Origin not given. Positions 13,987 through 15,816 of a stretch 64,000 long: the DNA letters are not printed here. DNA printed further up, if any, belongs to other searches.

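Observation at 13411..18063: hpnC-hpnD-hpnE translationally coupled to a dehydrogenase / FGGY kinase / class-II aldolase trio not in the canonical hpn set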

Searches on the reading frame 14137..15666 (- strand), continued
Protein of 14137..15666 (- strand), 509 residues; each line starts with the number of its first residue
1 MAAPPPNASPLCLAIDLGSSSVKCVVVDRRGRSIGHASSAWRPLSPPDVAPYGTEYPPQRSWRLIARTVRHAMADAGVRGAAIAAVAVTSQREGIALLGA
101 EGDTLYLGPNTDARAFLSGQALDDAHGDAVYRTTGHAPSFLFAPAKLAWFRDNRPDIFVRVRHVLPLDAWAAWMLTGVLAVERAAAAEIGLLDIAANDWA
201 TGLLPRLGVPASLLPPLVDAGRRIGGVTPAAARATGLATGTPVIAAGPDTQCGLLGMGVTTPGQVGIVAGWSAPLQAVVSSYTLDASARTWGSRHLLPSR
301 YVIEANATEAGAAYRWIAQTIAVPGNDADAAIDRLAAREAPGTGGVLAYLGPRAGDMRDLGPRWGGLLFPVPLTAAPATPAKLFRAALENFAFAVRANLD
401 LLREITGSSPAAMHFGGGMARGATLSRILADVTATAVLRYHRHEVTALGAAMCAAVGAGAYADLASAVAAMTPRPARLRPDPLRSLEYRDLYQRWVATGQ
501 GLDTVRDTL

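Call 18: find_related_loci(query=A1, collection=genome_contigs, flank=10000)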
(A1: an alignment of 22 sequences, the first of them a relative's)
Query A1 (509 aa) in genome_contigs; peptide patterns used: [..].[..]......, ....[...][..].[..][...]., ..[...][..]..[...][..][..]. (x = any residue, [..] = any of these).
600 stretches matched a pattern (row limit reached: there are more); 287 encode a relative of the query (tblastn E <= 1e-3); the best 80 are kept; 80 distinct loci.
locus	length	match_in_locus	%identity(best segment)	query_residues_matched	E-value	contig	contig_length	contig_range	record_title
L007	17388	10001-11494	53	13-509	5e-145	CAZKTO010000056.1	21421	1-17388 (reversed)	MAG TPA_asm: uncultured Dehalococcoidia bacterium isolate SRP119689_co1_48 genome assembly, contig: NODE_3250_length_214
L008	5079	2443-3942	44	13-509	1e-133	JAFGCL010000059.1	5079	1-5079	MAG: Dehalococcoidia bacterium isolate Zod_Metabat.1111 k87_2483856, whole genome shotgun sequence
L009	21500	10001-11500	44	13-509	6e-131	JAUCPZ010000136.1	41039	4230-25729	MAG: Dehalococcoidia bacterium isolate Bin_016 k127_418069, whole genome shotgun sequence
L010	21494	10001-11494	46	13-509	2e-129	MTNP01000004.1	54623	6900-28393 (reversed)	MAG: Dehalococcoides sp. JdFR-54 JGI24020J35080_1000246, whole genome shotgun sequence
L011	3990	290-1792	42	8-505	6e-131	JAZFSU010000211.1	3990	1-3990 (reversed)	MAG: Dehalococcoidia bacterium isolate BS2bin.16 BS2bin.16_211, whole genome shotgun sequence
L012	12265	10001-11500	42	13-509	5e-128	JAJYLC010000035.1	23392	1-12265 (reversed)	MAG: Chloroflexi bacterium isolate DBS2-1.bin62 NODE_3786_length_23392_cov_1.342016, whole genome shotgun sequence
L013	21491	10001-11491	42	13-505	4e-126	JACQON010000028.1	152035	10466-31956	MAG: Chloroflexi bacterium isolate NC_groundwater_1282_Ag_S-0.2um_56_118 S_p2_S4_coassembly_k141_2979075, whole genome s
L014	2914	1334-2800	41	13-498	4e-127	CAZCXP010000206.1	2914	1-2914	MAG TPA_asm: uncultured Dehalococcoidia bacterium isolate binchicken_co89_461 genome assembly, contig: NODE_79113_length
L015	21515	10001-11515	40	8-509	5e-122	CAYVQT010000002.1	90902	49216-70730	MAG TPA_asm: uncultured Dehalococcoidia bacterium isolate binchicken_co334_130 genome assembly, contig: NODE_311_length_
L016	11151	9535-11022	40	13-507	8e-121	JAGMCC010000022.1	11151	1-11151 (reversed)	MAG: Dehalococcoidia bacterium isolate RS_16_40 ZL425.bin.40.fa_22, whole genome shotgun sequence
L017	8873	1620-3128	43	9-507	6e-121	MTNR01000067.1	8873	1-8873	MAG: Dehalococcoides sp. JdFR-56 JGI24020J35080_1002253, whole genome shotgun sequence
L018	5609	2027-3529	39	10-509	9e-116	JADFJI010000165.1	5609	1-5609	MAG: Chloroflexota bacterium isolate B41T1B8 B41T1B8_NODE32084, whole genome shotgun sequence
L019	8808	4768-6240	42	13-503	2e-114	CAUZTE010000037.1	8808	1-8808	MAG: Dehalococcoidia bacterium isolate CB9_331.17 genome assembly, contig: Ga0302133_10004048, whole genome shotgun sequ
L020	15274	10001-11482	42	12-505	3e-114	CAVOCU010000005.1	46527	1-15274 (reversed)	MAG: Dehalococcoidia bacterium isolate CBN3_323.52 genome assembly, contig: Ga0302135_10000111, whole genome shotgun seq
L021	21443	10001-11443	42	13-496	1e-113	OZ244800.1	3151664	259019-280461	MAG: Dehalococcoidia bacterium isolate 42545cc6-7e07-44bf-9ae7-6d6b501a8e34 genome assembly, chromosome: 1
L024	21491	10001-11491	39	9-506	2e-105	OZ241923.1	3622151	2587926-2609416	MAG: Dehalococcoidia bacterium isolate 97b7e7e8-eacd-433b-a875-92d102a9312a genome assembly, chromosome: 1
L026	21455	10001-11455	41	13-505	2e-106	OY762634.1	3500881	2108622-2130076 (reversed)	MAG: Dehalococcoidia bacterium isolate 5218cef7-9544-4829-ade7-f4022e2b34b8 genome assembly, chromosome: 1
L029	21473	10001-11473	41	13-505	4e-116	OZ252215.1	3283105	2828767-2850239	MAG: Dehalococcoidia bacterium isolate f790cd15-5f21-4149-8e86-57a76e5ce5f8 genome assembly, chromosome: 1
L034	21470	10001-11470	38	2-495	8e-96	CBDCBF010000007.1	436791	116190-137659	MAG: Dehalococcoidia bacterium isolate 32956cc0-fab5-43d0-b310-d76fe79994bd genome assembly, contig: contig_7, whole gen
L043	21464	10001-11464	36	13-500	2e-89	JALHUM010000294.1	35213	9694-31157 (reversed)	MAG: Anaerolineales bacterium isolate PFL50 seq_3980656, whole genome shotgun sequence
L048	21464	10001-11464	35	13-505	1e-86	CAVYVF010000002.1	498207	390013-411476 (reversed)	MAG: Candidatus Bathyarchaeota archaeon isolate MFD03899.bin.2.91 genome assembly, contig: contig_34620, whole genome sh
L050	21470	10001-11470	40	11-509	4e-85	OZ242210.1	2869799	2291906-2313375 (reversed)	MAG: Dehalococcoidia bacterium isolate 2dcd4ef8-4200-4d3b-942c-b6f2e12e8c0d genome assembly, chromosome: 1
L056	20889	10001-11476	36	9-495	1e-81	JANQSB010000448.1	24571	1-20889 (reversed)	MAG: Myxococcota bacterium isolate IP29b_bin.86 k99_3108720, whole genome shotgun sequence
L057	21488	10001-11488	38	5-509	2e-81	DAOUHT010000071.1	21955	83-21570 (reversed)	MAG TPA_asm: Dehalococcoidia bacterium isolate S18_111 28943, whole genome shotgun sequence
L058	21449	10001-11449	34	13-495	4e-81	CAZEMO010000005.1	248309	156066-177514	MAG TPA_asm: uncultured Bacteriovoracaceae bacterium isolate SRP220891_co2_140 genome assembly, contig: NODE_29_length_2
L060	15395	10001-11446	38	13-495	6e-81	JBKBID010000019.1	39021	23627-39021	MAG: Thermoflexales bacterium isolate 21I_052.bin.31 NODE_19_length_39021_cov_7.796297, whole genome shotgun sequence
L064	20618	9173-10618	38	13-495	6e-80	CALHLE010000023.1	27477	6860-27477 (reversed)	MAG: uncultured Anaerolineae bacterium isolate S1_Bin_METABAT__151_1 genome assembly, contig: c_000000113786, whole geno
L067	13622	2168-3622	33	13-496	2e-78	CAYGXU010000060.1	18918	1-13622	MAG TPA_asm: uncultured Anaerolineaceae bacterium isolate ERP119294_co1_300 genome assembly, contig: NODE_3608_length_18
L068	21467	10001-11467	35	8-495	8e-78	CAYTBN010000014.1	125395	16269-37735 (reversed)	MAG TPA_asm: uncultured Rickettsiales bacterium isolate SRP308112_co1_98 genome assembly, contig: NODE_63_length_125395_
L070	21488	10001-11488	39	5-509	5e-77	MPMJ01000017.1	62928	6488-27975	MAG: SAR202 cluster bacterium bin16 NODE_834_length_62928_cov_10.0565_ID_1667, whole genome shotgun sequence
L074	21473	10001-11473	36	6-495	2e-74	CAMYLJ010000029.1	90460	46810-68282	MAG: uncultured delta proteobacterium isolate FCS_M_Myxococcota_02 genome assembly, contig: scaffold_452, whole genome s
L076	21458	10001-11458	36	13-502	4e-89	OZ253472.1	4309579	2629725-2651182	MAG: Dehalococcoidia bacterium isolate 530a8394-237e-405c-b316-5e5b388c5070 genome assembly, chromosome: 1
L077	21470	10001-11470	38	11-509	4e-73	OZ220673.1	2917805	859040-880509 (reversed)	MAG: Dehalococcoidia bacterium isolate 74ad39ee-730f-4e91-a86b-9a5c45ef094d genome assembly, chromosome: 1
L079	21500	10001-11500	40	6-505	2e-109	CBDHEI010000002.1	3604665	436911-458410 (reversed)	MAG: Dehalococcoidia bacterium isolate 8c643066-d586-4031-88eb-ae6791ed655d genome assembly, contig: contig_2, whole gen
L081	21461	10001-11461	29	14-495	1e-70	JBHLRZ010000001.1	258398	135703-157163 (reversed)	MAG: Candidatus Thorarchaeota archaeon isolate TM2M.152 TM2M.152@25, whole genome shotgun sequence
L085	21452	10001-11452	41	13-496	6e-100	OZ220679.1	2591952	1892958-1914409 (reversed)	MAG: Dehalococcoidia bacterium isolate bff0dcbd-e965-4f93-bb55-57b6ceb5617d genome assembly, chromosome: 1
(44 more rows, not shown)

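Call 27: search_protein_families(library=pfam, proteins=[L056:9998-13867:+, L064:9143-13066:+, L068:9998-13972:+, L058:9983-12649:+, L058:13535-14665:+, L058:14662-16602:+, L081:12138-13919:+, L048:6514-7893:+], max_evalue=0.001)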
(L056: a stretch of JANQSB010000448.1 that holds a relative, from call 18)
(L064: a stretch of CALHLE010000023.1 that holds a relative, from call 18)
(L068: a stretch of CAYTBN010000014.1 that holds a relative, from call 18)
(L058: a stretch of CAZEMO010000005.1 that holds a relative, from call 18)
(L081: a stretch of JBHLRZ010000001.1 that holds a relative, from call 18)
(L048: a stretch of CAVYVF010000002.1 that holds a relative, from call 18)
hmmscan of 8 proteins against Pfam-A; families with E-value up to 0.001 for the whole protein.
L056:9998-13867:+ (1289 aa): 7 families
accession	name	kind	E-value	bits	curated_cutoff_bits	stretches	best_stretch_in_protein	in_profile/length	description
PF02826.25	2-Hacid_dh_C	-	6.9e-54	182.4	25.1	1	640-825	1-178/178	D-isomer specific 2-hydroxyacid dehydrogenase, NAD binding domain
PF00596.27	Aldolase_II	-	2e-47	161.9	22.2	1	1087-1260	3-182/183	Class II Aldolase and Adducin N-terminal domain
PF00370.27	FGGY_N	-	1.6e-34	120.1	28.8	1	5-249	2-245/245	FGGY family of carbohydrate kinases, N-terminal domain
PF02782.22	FGGY_C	-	5.1e-19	69.3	27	1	260-455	3-197/198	FGGY family of carbohydrate kinases, C-terminal domain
PF00389.36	2-Hacid_dh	-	4.2e-15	56.1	24.6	1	534-857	1-134/134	D-isomer specific 2-hydroxyacid dehydrogenase, catalytic domain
PF02036.22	SCP2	-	2.2e-10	41.2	21.3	1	969-1046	24-100/101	SCP-2 sterol transfer family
PF14864.11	Alkyl_sulf_C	-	0.00022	21.9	27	1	963-1048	30-115/125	Alkyl sulfatase C-terminal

L064:9143-13066:+ (1307 aa): 8 families
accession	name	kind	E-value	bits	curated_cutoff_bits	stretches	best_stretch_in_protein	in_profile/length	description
PF02826.25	2-Hacid_dh_C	-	2.7e-56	190.2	25.1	1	641-825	2-178/178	D-isomer specific 2-hydroxyacid dehydrogenase, NAD binding domain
PF00596.27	Aldolase_II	-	1.6e-50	172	22.2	1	1102-1276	2-180/183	Class II Aldolase and Adducin N-terminal domain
PF00370.27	FGGY_N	-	1.2e-39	136.8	28.8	1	9-254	1-245/245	FGGY family of carbohydrate kinases, N-terminal domain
PF02782.22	FGGY_C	-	5.1e-21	75.8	27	1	266-455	4-197/198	FGGY family of carbohydrate kinases, C-terminal domain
PF02036.22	SCP2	-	3.9e-14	53.3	21.3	1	953-1041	12-99/101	SCP-2 sterol transfer family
PF00389.36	2-Hacid_dh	-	1.4e-13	51.1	24.6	1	544-857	11-134/134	D-isomer specific 2-hydroxyacid dehydrogenase, catalytic domain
PF14864.11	Alkyl_sulf_C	-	2.9e-05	24.7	27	1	958-1040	29-111/125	Alkyl sulfatase C-terminal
PF03446.21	NAD_binding_2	-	0.00019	22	21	0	686-790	1-109/161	NAD binding domain of 6-phosphogluconate dehydrogenase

L068:9998-13972:+ (1324 aa): 9 families
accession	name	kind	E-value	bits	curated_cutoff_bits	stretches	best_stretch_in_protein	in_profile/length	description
PF02826.25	2-Hacid_dh_C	-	7e-55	185.6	25.1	1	640-825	1-178/178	D-isomer specific 2-hydroxyacid dehydrogenase, NAD binding domain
PF00370.27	FGGY_N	-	2.3e-43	149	28.8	1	5-250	1-245/245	FGGY family of carbohydrate kinases, N-terminal domain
PF00596.27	Aldolase_II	-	2e-41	142.4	22.2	1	1120-1292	2-179/183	Class II Aldolase and Adducin N-terminal domain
PF02782.22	FGGY_C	-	7.8e-22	78.5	27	1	260-452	2-197/198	FGGY family of carbohydrate kinases, C-terminal domain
PF00389.36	2-Hacid_dh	-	2.4e-16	60.1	24.6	1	535-857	2-134/134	D-isomer specific 2-hydroxyacid dehydrogenase, catalytic domain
PF02036.22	SCP2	-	2.9e-09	37.6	21.3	1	969-1052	18-100/101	SCP-2 sterol transfer family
PF00670.27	AdoHcyase_NAD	-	1.4e-06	29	27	1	681-774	20-110/162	S-adenosyl-L-homocysteine hydrolase, NAD binding domain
PF07991.19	KARI_N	-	6.9e-05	22.9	20.6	1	682-751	2-71/165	Acetohydroxy acid isomeroreductase, NADPH-binding domain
PF03446.21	NAD_binding_2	-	0.00015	22.2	21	1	686-791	1-110/161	NAD binding domain of 6-phosphogluconate dehydrogenase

L058:9983-12649:+ (888 aa): 6 families
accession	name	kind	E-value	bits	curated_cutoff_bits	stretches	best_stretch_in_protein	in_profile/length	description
PF02826.25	2-Hacid_dh_C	-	1e-53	181.8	25.1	1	638-822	2-178/178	D-isomer specific 2-hydroxyacid dehydrogenase, NAD binding domain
PF00370.27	FGGY_N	-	1.1e-35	123.9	28.8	1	5-250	1-245/245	FGGY family of carbohydrate kinases, N-terminal domain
PF02782.22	FGGY_C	-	4.8e-24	85.7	27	1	260-451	2-196/198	FGGY family of carbohydrate kinases, C-terminal domain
PF00389.36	2-Hacid_dh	-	2.9e-12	46.8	24.6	1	568-854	33-134/134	D-isomer specific 2-hydroxyacid dehydrogenase, catalytic domain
PF01869.26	BcrAD_BadFG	-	0.00031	20.8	31.5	0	372-449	188-271/271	BadF/BadG/BcrA/BcrD ATPase family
PF03446.21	NAD_binding_2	-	0.00048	20.6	21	0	683-776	1-98/161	NAD binding domain of 6-phosphogluconate dehydrogenase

L058:13535-14665:+ (376 aa): 5 families
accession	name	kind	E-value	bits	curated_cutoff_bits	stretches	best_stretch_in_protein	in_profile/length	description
PF04432.18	FrhB_FdhB_C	-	8.8e-31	107.3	23.3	1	169-320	2-148/150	Coenzyme F420 hydrogenase/dehydrogenase, beta subunit C terminus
PF04422.18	FrhB_FdhB_N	-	9.7e-12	45.3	22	1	87-160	2-77/78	Coenzyme F420 hydrogenase/dehydrogenase, beta subunit N-term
PF00037.32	Fer4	-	7.5e-05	22.8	21.1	1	17-31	6-20/24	4Fe-4S binding domain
PF25160.1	LdpA_Fe-S-bd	-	0.0003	20.9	27.6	0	16-31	25-40/49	LdpA Fe-S cluster-binding domain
PF12797.12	Fer4_2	-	0.00096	19.4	24.5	1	18-31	9-22/22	4Fe-4S binding domain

L058:14662-16602:+ (646 aa): 5 families
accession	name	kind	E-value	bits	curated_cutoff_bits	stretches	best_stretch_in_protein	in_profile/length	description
PF02775.26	TPP_enzyme_C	-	1e-18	68.1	21.9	1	416-550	1-139/151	Thiamine pyrophosphate enzyme, C-terminal TPP binding domain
PF01855.24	POR_N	-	1.7e-11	44.8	27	1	24-188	2-171/231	Pyruvate flavodoxin/ferredoxin oxidoreductase, thiamine diP-bdg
PF00037.32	Fer4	-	0.00013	22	21.1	1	618-640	2-24/24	4Fe-4S binding domain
PF12837.12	Fer4_6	-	0.00014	22.1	25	1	617-639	2-24/24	4Fe-4S binding domain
PF17147.9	PFOR_II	-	0.00029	21.6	27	1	250-312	4-67/102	Pyruvate:ferredoxin oxidoreductase core domain II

L081:12138-13919:+ (593 aa): 2 families
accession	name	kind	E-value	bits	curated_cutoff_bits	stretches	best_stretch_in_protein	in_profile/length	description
PF01314.23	AFOR_C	-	2.4e-101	340.1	27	1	221-590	6-385/385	Aldehyde ferredoxin oxidoreductase, domains 2 & 3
PF02730.20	AFOR_N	-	2.5e-75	253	29.8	1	6-202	1-198/199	Aldehyde ferredoxin oxidoreductase, N-terminal domain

L048:6514-7893:+ (459 aa): 2 families
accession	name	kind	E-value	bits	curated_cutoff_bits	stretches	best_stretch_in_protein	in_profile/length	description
PF13660.11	DUF4147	-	6.4e-77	258.6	23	1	24-262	2-233/234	Domain of unknown function (DUF4147)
PF05161.18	MOFRL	-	1.8e-35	121.8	28.3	1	347-450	2-106/106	MOFRL family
